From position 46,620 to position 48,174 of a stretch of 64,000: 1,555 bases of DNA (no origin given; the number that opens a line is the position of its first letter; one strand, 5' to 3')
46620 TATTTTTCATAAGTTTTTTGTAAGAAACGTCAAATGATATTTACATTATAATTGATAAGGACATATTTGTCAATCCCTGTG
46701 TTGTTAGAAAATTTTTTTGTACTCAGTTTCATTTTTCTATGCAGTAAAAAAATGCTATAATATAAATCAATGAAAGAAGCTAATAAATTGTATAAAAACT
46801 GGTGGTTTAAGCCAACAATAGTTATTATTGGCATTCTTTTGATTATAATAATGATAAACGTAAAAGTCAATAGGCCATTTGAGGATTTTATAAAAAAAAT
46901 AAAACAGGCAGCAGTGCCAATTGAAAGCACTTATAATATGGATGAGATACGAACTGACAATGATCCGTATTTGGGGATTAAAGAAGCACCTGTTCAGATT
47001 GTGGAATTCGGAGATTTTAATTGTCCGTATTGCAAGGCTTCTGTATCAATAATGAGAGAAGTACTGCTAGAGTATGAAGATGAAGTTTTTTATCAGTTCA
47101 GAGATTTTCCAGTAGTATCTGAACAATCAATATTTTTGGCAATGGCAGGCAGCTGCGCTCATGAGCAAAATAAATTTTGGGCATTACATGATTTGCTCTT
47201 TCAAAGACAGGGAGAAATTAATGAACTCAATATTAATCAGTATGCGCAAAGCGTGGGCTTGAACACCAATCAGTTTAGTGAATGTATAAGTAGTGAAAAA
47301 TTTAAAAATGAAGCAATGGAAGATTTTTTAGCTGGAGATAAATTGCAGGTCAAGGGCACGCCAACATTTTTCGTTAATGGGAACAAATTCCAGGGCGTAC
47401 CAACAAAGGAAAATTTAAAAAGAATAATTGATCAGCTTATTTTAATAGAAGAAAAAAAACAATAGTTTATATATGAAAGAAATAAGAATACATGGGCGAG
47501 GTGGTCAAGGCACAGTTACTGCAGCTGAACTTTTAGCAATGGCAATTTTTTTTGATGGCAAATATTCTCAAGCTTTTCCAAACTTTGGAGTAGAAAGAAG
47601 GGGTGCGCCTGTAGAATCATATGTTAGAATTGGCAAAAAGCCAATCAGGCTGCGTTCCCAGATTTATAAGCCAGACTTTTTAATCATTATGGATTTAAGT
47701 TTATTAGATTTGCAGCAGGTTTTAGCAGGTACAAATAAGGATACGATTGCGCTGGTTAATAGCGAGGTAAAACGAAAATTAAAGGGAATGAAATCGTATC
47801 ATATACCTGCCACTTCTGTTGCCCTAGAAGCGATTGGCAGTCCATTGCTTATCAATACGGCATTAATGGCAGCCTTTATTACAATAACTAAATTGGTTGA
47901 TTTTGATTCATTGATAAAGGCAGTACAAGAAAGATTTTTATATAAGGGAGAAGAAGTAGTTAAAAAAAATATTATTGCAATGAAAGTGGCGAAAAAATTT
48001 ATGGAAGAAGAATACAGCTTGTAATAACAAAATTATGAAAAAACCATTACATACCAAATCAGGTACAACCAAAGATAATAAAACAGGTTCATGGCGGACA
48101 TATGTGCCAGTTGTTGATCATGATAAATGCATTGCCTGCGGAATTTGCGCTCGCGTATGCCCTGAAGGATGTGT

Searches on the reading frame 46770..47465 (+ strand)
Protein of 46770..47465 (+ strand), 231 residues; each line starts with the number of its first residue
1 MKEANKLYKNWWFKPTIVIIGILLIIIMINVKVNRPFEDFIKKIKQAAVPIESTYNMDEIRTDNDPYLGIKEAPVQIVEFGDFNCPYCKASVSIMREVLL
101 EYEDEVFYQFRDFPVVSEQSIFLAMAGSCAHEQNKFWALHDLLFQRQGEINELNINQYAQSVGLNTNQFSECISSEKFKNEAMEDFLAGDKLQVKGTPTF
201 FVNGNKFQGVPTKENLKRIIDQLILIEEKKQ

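Call 70: search_protein_families(library=pfam, proteins=[window:46770-47465:+], max_evalue=0.00001)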
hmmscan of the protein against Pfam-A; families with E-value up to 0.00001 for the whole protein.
window:46770-47465:+ (231 aa): 2 families
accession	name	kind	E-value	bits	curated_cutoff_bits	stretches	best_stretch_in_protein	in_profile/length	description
PF13462.12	Thioredoxin_4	-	9.3e-31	107.7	23.2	1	62-221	2-164/165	Thioredoxin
PF01323.26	DSBA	-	8.8e-20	71.7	25.6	1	76-219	1-189/191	DSBA-like thioredoxin domain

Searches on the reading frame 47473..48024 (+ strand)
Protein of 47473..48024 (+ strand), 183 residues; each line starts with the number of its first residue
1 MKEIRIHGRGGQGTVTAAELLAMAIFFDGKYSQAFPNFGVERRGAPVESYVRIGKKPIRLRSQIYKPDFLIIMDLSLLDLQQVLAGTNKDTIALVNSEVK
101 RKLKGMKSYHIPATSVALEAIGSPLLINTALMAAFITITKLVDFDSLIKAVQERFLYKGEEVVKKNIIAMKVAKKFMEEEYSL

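Call 70: search_protein_families(library=pfam, proteins=[window:47473-48024:+], max_evalue=0.00001)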
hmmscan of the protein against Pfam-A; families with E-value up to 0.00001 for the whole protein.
window:47473-48024:+ (183 aa): 1 family
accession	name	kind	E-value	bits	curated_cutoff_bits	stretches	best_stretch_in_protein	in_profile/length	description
PF01558.24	POR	-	5.7e-39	134.5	27.4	1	10-172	1-170/173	Pyruvate ferredoxin/flavodoxin oxidoreductase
